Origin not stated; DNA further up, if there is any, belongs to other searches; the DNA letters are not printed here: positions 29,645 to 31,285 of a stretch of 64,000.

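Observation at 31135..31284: Unannotated 49-aa peptide with six cysteines, translationally coupled to the propeller gene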

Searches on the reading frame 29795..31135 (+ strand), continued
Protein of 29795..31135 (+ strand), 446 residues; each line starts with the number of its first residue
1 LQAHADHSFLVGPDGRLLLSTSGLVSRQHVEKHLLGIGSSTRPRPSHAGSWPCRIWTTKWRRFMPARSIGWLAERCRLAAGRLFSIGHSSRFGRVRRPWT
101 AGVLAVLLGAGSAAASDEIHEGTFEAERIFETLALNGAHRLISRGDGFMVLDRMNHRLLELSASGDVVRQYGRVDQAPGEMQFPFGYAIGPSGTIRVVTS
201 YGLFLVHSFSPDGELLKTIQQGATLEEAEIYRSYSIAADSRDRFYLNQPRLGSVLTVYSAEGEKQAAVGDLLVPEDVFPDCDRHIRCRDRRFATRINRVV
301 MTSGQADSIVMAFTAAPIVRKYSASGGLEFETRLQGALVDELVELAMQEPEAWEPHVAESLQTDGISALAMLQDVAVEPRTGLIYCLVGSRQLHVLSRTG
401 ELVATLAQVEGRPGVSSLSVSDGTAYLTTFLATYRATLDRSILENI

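Call 41: fold_search(model_id=the predicted structure, library=pdb)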
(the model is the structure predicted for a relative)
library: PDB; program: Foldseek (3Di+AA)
matches with E <= 10: 1; with E <= 0.001: 0
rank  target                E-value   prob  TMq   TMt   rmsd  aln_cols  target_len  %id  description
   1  3a25                  9.4e+00  0.03  0.27  0.07   8.0        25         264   24  Crystal structure of P. horikoshii TYW2 in complex with AdoMet (released 2009-09-15)

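Call 42: search_protein_families(library=pfam, proteins=[L006:4986-5981:+, L003:4935-6014:+, L001:5034-6014:+, L002:884-1951:+, L009:926-1987:+, L011:315-1373:+, L006:4095-4742:+, P0020, P0028, P0032], max_evalue=1)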
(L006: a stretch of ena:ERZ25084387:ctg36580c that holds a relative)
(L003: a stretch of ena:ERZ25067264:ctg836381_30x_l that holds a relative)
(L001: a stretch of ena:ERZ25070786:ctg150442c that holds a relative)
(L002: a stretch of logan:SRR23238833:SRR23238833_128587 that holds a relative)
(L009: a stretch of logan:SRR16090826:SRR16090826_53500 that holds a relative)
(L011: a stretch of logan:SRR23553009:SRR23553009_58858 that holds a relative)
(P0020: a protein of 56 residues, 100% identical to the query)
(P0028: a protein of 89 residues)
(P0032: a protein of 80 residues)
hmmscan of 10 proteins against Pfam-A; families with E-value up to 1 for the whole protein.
L006:4986-5981:+ (331 aa): 1 family
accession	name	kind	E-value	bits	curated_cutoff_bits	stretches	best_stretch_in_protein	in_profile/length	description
PF21225.3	zf-C2H2_5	-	0.17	11.9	27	1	143-159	5-21/22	C2H2-type zinc finger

L003:4935-6014:+ (359 aa): 2 families
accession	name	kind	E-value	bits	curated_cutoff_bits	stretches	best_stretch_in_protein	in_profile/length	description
PF08534.16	Redoxin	-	0.012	15.9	26.6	1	103-176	50-129/148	Redoxin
PF00578.27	AhpC-TSA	-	0.013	15.9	26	1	72-175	14-121/124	AhpC/TSA family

L001:5034-6014:+ (326 aa): 1 family
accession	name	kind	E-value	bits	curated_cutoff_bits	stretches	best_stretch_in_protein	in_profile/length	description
PF00578.27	AhpC-TSA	-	0.1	13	26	1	23-137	2-120/124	AhpC/TSA family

L002:884-1951:+ (355 aa): 1 family
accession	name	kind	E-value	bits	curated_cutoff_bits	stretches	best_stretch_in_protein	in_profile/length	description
PF15937.10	PrlF_antitoxin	-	0.092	13.4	32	1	148-183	16-51/99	prlF antitoxin for toxin YhaV_toxin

L009:926-1987:+ (353 aa): 1 family
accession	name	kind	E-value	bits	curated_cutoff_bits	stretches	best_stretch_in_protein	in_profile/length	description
PF18204.6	PGF-CTERM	-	0.69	10.4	18.8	1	20-39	3-22/23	PGF-CTERM motif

L011:315-1373:+ (352 aa): 1 family
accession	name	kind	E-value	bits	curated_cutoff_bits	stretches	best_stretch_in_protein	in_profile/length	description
PF08534.16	Redoxin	-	0.3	11.3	26.6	1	96-155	50-109/148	Redoxin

L006:4095-4742:+ (215 aa): 5 families
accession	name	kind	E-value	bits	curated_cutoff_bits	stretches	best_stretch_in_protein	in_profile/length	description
PF04545.22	Sigma70_r4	-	0.0012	18.8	24.1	1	159-187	19-47/50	Sigma-70, region 4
PF00196.25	GerE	-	0.011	15.7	23.5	1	146-200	3-57/57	Bacterial regulatory proteins, luxR family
PF13551.12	HTH_29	-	0.012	16.1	28.1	1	153-183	4-35/64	Winged helix-turn helix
PF13384.12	HTH_23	-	0.013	15.7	24.6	1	153-183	10-40/50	Homeodomain-like domain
PF08281.18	Sigma70_r4_2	-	0.068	13.3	25.7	1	157-187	23-53/54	Sigma-70, region 4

P0020 (56 aa): 0 families

P0028 (89 aa): 3 families
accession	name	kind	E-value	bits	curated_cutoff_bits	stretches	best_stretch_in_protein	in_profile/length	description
PF17280.7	DUF5345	-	0.014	16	27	1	23-57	30-64/77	Family of unknown function (DUF5345)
PF22924.1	ACOX_C_alpha1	-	0.017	15.4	27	1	28-81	91-142/169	Acyl-CoA oxidase, C-alpha1 domain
PF11239.13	DUF3040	-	0.19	12.4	24.7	1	19-68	28-77/84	Protein of unknown function (DUF3040)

P0032 (80 aa): 0 families

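Call 50: search_solved_structures(query=A7, max_evalue=10, show_alignments=2)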
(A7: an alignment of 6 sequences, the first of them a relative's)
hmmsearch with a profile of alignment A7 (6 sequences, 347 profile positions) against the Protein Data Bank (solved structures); distinct sequences matched with E-value up to 10: 2.
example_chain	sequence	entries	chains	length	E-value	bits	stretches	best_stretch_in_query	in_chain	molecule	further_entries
2m72_A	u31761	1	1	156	0.0016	20.7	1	86-172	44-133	Uncharacterized thioredoxin-like protein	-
6krp_A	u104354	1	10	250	1.5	10.9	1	98-156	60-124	Peroxiredoxin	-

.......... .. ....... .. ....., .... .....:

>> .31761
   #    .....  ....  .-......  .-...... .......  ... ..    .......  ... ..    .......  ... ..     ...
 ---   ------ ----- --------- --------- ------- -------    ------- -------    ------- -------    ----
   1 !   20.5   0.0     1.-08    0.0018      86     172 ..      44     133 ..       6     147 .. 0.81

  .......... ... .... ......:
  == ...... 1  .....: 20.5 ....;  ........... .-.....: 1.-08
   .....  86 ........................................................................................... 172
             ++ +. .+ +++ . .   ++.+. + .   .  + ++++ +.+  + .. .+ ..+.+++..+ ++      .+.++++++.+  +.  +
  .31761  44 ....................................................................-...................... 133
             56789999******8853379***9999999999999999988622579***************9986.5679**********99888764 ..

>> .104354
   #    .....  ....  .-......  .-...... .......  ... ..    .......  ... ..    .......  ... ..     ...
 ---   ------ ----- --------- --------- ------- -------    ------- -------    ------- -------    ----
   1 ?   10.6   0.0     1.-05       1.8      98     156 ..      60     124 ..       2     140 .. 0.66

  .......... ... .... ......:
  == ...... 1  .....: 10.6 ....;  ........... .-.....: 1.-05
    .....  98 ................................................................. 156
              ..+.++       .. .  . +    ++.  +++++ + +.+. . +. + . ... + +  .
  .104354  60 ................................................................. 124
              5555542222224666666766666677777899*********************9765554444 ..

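Call 51: search_solved_structures(query=A4, max_evalue=10, show_alignments=3)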
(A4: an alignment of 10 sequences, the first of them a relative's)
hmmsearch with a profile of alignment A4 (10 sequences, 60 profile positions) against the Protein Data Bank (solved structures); distinct sequences matched with E-value up to 10: 0.

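Call 56: predict_structure(alignment_id=A6)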
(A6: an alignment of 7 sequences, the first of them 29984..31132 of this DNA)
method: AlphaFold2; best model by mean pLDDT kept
length: 383 residues; sequences in the alignment: 7
mean_pLDDT: 76.1   pTM: 0.78
mean pLDDT of the five models: 76.1, 76.1, 75.1, 53.3, 52.3
residues with pLDDT >= 90: 114; 70-90: 171; 50-70: 31; < 50: 67
segments of 3 or more residues with pLDDT < 50: 1-53, 114-118, 297-301
pLDDT, mean of each block of 10 residues (from residue 1): 35 32 24 29 32 65 74 75 84 82 79 46 85 82 87 87 87 91 93 93 94 88 82 91 93 95 94 91 81 54 74 92 92 93 81 86 83 74 52
secondary structure, 60 per line:
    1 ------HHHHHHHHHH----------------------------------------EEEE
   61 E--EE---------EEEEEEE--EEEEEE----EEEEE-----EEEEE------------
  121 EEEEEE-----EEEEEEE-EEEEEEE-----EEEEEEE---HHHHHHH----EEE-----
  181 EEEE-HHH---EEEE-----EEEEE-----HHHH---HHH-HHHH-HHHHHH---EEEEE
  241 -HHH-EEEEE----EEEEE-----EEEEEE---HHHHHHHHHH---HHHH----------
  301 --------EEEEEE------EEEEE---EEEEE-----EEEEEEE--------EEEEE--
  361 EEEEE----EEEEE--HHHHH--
elements in order: H7-16 E57-61 E75-81 E84-89 E94-98 E104-108 E121-126 E132-138 E140-146 E152-158 H162-168 E173-175 E181-184 E192-195 E201-205 H211-214 H222-225 H227-232 E236-240 E246-250 E255-259 E265-270 H274-283 H287-290 E309-314 E321-325 E329-333 E339-345 E354-358 E361-365 E370-374 H377-381

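Call 59: fold_search(model_id=the predicted structure, library=pdb)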
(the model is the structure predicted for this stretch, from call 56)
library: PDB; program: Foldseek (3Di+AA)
matches with E <= 10: 1777; with E <= 0.001: 1288
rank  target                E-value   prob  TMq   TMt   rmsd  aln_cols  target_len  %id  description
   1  7qrv_A                3.8e-14  1.00  0.54  0.71   6.3       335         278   14  Crystal structure of NHL domain of TRIM2 (full C-terminal) (released 2022-05-04)
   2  6d69                  5.3e-14  1.00  0.54  0.69   5.6       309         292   14  Crystal Structure of the NHL Repeat Region of D. melanogaster Thin (released 2019-04-24)
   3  1q7f_B                1.3e-13  1.00  0.51  0.67   6.6       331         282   14  Brain Tumor NHL domain (released 2003-10-21)
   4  6xg7                  1.6e-13  1.00  0.54  0.71   5.0       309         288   13  1.3 A Resolution Structure of the of the NHL Repeat Region of D. melanogaster Thin (released 2020-12-16)
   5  7qrv_B                3.7e-13  1.00  0.54  0.72   5.2       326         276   14  Crystal structure of NHL domain of TRIM2 (full C-terminal) (released 2022-05-04)
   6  7qrv_D                5.5e-13  1.00  0.54  0.71   5.1       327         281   14  Crystal structure of NHL domain of TRIM2 (full C-terminal) (released 2022-05-04)
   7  6fpt_B                6.2e-13  1.00  0.54  0.53   6.9       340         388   13  Crystal structure of Danio rerio Lin41 filamin-NHL domains (released 2018-05-09)
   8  7qrw                  9.2e-13  1.00  0.53  0.71   5.5       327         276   16  Crystal structure of NHL domain of TRIM3 (released 2022-05-04)
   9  4zlr_B                1.1e-12  1.00  0.52  0.70   5.5       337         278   12  Structure of the Brat-NHL domain bound to consensus RNA motif (released 2015-11-11)
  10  4zlr_A                1.5e-12  1.00  0.53  0.70   5.7       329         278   13  Structure of the Brat-NHL domain bound to consensus RNA motif (released 2015-11-11)
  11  7b2r_B                1.9e-12  1.00  0.53  0.72   5.3       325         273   14  Crystal structure of NHL domain of TRIM2 (released 2021-01-13)
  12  1q7f_A                2.3e-12  1.00  0.51  0.67   6.1       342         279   13  Brain Tumor NHL domain (released 2003-10-21)
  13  6fpt_A                2.9e-12  1.00  0.54  0.53   5.9       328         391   13  Crystal structure of Danio rerio Lin41 filamin-NHL domains (released 2018-05-09)
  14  8j72_A                7.5e-12  1.00  0.54  0.72   5.8       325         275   14  Crystal structure of mammalian Trim71 in complex with lncRNA Trincr1 (released 2024-03-06)
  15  7b96_A                7.9e-12  1.00  0.54  0.71   5.1       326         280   14  NHL domain of human TRIM2 (released 2022-01-12)
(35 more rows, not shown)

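Call 60: find_encoding_contigs(protein=P0034, flank=8000, max_places=3)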
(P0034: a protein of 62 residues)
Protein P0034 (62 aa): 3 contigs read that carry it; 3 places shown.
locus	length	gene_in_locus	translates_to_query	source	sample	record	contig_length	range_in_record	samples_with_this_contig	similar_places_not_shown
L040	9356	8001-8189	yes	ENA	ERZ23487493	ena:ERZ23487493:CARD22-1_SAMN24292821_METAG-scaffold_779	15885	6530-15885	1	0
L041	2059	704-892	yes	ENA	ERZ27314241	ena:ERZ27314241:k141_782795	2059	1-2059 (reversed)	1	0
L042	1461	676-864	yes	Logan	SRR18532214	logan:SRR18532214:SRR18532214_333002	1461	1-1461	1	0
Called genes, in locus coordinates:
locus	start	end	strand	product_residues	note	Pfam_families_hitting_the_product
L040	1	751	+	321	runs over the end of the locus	PF17170:DUF5128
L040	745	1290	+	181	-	-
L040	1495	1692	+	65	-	-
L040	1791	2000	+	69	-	-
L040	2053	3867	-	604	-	PF00069:Pkinase (weak)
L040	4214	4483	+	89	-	-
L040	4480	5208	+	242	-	-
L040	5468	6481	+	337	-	PF00578:AhpC-TSA (weak)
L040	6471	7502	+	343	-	-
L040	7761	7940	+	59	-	-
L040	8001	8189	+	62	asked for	-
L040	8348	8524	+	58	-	-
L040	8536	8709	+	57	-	-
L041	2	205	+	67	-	?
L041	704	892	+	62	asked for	-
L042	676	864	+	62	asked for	-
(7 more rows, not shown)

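Call 61: find_encoding_contigs(protein=P0028, flank=8000, max_places=3)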
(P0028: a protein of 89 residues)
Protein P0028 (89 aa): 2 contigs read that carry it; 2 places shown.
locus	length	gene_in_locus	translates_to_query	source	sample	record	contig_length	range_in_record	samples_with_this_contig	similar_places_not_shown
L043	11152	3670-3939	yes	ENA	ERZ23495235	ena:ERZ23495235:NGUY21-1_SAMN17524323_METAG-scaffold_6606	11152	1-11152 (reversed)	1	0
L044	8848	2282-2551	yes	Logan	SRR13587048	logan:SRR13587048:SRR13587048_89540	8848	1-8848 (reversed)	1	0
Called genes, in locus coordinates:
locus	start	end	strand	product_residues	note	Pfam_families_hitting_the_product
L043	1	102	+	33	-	?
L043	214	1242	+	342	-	PF24681:Kelch_KLHDC2_KLHL20_DRC7, PF24981:Beta-prop_ATRN-LZTR1, PF25210:Kelch_FKB95, PF01344:Kelch_1, PF07646:Kelch_2, PF13415:Beta-prop_FBX42, PF24981:Beta-prop_ATRN-LZTR1, PF25210:Kelch_FKB95, +7 more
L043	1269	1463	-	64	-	-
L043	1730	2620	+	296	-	-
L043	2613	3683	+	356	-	PF17170:DUF5128 (faint)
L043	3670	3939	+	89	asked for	-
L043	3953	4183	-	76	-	-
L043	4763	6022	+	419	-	PF12679:ABC2_membrane_2, PF01061:ABC2_membrane, PF12698:ABC2_membrane_3, PF12040:DUF3526 (weak)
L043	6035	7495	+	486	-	PF12679:ABC2_membrane_2, PF10920:DUF2705 (weak), PF12040:DUF3526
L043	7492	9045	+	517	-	PF10633:NPCBM_assoc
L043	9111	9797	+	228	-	PF00005:ABC_tran, PF13304:AAA_21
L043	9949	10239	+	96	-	-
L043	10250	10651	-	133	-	PF01850:PIN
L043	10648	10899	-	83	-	-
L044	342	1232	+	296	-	-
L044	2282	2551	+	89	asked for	-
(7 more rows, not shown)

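Call 64: search_protein_families(library=ncbifam, proteins=[L040:5468-6481:+, L040:6471-7502:+, L040:745-1290:+, L040:8001-8189:+, L040:1495-1692:+, L006:4986-5981:+, P0005, L040:7761-7940:+, L043:1730-2620:+], max_evalue=0.1)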
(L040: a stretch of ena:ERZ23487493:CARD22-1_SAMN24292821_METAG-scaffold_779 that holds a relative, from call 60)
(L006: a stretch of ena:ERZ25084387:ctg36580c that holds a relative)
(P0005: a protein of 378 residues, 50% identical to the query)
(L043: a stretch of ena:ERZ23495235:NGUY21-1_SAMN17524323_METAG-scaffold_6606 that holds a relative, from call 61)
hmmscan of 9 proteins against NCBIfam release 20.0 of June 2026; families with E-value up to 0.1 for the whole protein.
L040:5468-6481:+ (337 aa): 1 family
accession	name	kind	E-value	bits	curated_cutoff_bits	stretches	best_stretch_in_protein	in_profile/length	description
NF006960.0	PRK09437.1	equivalog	0.073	13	140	0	36-144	3-113/156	thioredoxin-dependent thiol peroxidase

L040:6471-7502:+ (343 aa): 1 family
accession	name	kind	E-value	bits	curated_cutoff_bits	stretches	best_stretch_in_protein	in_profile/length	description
NF035926.1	scyF_NHL_VPEP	equivalog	0.00012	21.3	350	1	55-172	171-287/376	scytonemin biosynthesis PEP-CTERM protein ScyF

L040:745-1290:+ (181 aa): 0 families

L040:8001-8189:+ (62 aa): 0 families

L040:1495-1692:+ (65 aa): 0 families

L006:4986-5981:+ (331 aa): 1 family
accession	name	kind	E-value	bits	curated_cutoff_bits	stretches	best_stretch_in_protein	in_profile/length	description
NF002854.0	PRK03147.1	subfamily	0.017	15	170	1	66-166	74-171/176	thiol-disulfide oxidoreductase ResA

P0005 (378 aa): 1 family
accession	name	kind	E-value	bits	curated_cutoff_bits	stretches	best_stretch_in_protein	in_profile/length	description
NF035926.1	scyF_NHL_VPEP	equivalog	5.2e-09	35.7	350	1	71-149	208-284/376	scytonemin biosynthesis PEP-CTERM protein ScyF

L040:7761-7940:+ (59 aa): 0 families

L043:1730-2620:+ (296 aa): 1 family
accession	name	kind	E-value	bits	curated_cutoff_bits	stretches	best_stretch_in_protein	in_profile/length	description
NF002854.0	PRK03147.1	subfamily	0.024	14.5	170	1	40-132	82-171/176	thiol-disulfide oxidoreductase ResA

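Call 72: search_solved_structures(query=A6, max_evalue=1)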
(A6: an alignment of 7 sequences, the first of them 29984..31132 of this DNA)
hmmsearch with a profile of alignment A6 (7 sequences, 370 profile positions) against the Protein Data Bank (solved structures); distinct sequences matched with E-value up to 1: 14.
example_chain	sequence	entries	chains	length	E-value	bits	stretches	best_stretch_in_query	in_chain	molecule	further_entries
6d69_A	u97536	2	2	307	1.7e-23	86.2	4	67-161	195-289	NHL Repeat Region of D. melanogaster Thin | Thin, isoform D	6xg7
8j72_A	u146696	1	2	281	8.4e-20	74.1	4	69-141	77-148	E3 ubiquitin-protein ligase TRIM71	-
7qrx_A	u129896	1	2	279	3.4e-19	72.1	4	70-141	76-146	E3 ubiquitin-protein ligase TRIM71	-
9jur_A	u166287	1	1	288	4.1e-19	71.8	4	70-141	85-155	E3 ubiquitin-protein ligase TRIM71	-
6fpt_A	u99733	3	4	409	1.8e-17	66.4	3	69-141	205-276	E3 ubiquitin-protein ligase TRIM71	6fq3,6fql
7qrw_A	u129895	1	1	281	3.1e-15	59.1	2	67-148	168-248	Isoform 4 of Tripartite motif-containing protein 3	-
7b2r_A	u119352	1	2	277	3.1e-15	59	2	67-187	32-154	Tripartite motif-containing protein 2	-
7b96_A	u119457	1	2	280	3.1e-15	59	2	67-187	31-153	Isoform 2 of Tripartite motif-containing protein 2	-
7qrv_A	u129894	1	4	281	3.2e-15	59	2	67-187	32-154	Tripartite motif-containing protein 2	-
4zlr_A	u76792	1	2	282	8.6e-09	37.8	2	68-142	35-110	Brain tumor protein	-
1q7f_A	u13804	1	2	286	8.8e-09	37.8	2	68-142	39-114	brain tumor CG10719-PA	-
5ex7_A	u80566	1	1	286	9.3e-09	37.7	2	68-142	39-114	Brain tumor protein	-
7nyq_A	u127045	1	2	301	7.2e-06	28.2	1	69-143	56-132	Meiotic P26, isoform C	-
4raa_A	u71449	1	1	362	0.012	17.6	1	69-113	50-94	Putative exported protein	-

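Call 74: find_encoding_contigs(protein=P0032, flank=8000, max_places=2)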
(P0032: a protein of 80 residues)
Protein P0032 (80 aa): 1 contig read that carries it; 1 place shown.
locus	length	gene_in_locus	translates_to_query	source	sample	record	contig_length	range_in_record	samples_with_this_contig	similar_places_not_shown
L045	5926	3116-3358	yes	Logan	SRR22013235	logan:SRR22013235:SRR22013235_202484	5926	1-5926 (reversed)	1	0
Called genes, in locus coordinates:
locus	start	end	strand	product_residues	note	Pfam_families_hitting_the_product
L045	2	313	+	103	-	?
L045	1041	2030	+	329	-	-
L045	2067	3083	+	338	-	PF01436:NHL (faint), PF17170:DUF5128 (weak)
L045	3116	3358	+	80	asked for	-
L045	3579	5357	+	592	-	-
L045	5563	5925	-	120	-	?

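Call 75: find_encoding_contigs(protein=P0033, flank=8000, max_places=2)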
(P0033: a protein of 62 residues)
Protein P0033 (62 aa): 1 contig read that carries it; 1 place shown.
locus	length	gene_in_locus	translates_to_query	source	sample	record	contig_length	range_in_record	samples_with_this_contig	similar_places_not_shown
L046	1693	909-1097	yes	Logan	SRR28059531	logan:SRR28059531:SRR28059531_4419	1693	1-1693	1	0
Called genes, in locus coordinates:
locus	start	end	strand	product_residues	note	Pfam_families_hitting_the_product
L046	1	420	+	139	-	?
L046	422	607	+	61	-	-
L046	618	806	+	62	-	-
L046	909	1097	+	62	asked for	-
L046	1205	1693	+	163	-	?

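Call 76: find_encoding_contigs(protein=P0031, flank=8000, max_places=2)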
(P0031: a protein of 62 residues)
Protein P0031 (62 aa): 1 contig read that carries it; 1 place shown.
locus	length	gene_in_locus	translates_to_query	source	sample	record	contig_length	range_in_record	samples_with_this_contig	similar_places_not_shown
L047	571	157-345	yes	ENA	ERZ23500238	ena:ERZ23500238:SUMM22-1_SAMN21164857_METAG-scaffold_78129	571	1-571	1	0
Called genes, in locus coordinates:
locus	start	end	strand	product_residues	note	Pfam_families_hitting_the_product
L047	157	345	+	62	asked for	-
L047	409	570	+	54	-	?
